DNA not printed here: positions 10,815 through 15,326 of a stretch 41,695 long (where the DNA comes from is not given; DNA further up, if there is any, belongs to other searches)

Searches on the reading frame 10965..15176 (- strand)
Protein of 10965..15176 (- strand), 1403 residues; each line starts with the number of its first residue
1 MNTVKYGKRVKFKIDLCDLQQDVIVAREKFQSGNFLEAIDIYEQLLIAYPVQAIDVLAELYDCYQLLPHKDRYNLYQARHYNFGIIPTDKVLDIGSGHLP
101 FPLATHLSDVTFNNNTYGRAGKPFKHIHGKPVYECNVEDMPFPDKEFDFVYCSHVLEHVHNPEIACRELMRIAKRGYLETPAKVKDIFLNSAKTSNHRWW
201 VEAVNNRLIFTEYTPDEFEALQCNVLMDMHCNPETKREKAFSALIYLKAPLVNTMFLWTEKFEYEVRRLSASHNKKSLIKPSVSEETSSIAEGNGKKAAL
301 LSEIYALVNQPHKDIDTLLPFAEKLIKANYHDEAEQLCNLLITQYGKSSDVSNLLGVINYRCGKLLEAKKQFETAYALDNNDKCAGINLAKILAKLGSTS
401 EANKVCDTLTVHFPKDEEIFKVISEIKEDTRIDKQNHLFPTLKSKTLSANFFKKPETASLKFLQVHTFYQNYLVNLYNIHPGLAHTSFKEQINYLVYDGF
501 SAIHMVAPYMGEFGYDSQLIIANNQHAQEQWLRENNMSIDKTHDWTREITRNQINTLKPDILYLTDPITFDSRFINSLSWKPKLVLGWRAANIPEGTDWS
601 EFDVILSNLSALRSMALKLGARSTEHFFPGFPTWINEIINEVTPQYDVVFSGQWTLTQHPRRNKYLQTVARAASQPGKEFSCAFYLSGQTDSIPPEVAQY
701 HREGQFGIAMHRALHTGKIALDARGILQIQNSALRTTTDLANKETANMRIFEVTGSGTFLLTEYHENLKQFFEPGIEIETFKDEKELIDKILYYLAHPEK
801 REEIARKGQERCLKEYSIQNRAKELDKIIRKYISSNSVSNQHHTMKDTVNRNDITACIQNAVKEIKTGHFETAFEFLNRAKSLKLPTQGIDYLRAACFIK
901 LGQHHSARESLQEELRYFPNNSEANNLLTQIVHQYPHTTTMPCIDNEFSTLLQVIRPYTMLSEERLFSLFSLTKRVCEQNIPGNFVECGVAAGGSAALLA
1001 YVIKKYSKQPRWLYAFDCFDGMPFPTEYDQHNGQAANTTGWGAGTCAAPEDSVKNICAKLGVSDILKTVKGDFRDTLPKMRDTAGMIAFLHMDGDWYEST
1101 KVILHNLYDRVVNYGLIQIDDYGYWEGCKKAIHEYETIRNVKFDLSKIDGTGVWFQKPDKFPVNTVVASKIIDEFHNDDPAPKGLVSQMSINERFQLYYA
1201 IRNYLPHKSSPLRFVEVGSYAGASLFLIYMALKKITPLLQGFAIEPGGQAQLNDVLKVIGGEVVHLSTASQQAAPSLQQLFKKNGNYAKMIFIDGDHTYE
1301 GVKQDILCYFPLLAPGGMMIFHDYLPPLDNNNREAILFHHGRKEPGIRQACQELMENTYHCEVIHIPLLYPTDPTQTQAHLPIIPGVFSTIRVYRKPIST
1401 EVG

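Call 6: search_protein_families(library=pfam, proteins=[window:10965-15176:-], max_evalue=0.001)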
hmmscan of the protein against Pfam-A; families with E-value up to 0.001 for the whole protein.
window:10965-15176:- (1403 aa): 16 families
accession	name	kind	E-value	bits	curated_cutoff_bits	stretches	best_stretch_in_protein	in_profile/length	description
PF05711.17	TylF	-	2.9e-45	155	23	1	958-1157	68-264/264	Macrocin-O-methyltransferase (TylF)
PF13578.12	Methyltransf_24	-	6e-29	101.5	26.3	2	1215-1324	1-105/105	Methyltransferase domain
PF13524.12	Glyco_trans_1_2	-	1.7e-26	93.3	25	1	708-825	38-142/144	Glycosyl transferase-like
PF14559.12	TPR_19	-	1.1e-13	51.7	25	1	363-422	5-64/68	Tetratricopeptide repeat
PF08241.18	Methyltransf_11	-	6e-12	46.5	21.2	1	127-176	38-90/95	Methyltransferase domain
PF13489.12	Methyltransf_23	-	7.7e-10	39.2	27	1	77-219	11-151/164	Methyltransferase domain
PF07719.23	TPR_2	-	4e-09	36.3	27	0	353-382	5-34/34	Tetratricopeptide repeat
PF13428.12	TPR_14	-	1e-06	29.2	23.5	0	389-420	7-38/44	Tetratricopeptide repeat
PF13649.12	Methyltransf_25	-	1.3e-06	29.5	27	1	132-176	50-96/97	Methyltransferase domain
PF13174.12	TPR_6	-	2.8e-05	24.9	26.3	0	892-920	4-32/33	Tetratricopeptide repeat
PF12895.13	ANAPC3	-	0.00011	22.9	27.2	0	866-913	35-81/82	Anaphase-promoting complex, cyclosome, subunit 3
PF04989.18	RMNT_CmcI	-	0.00015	22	23.2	0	1215-1323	37-147/206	Rhamnosyl O-methyltransferase/CmcI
PF25063.1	ARM_TT21_C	-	0.00017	21.9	35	1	319-419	99-200/209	Tetratricopeptide repeat protein 21 C-terminal ARM domain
PF25062.1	ARM_TT21_N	-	0.00056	20.1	40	0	325-415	110-200/222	Tetratricopeptide repeat protein 21 N-terminal ARM repeat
PF13181.12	TPR_8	-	0.00078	19.9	25.7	0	353-382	5-34/34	Tetratricopeptide repeat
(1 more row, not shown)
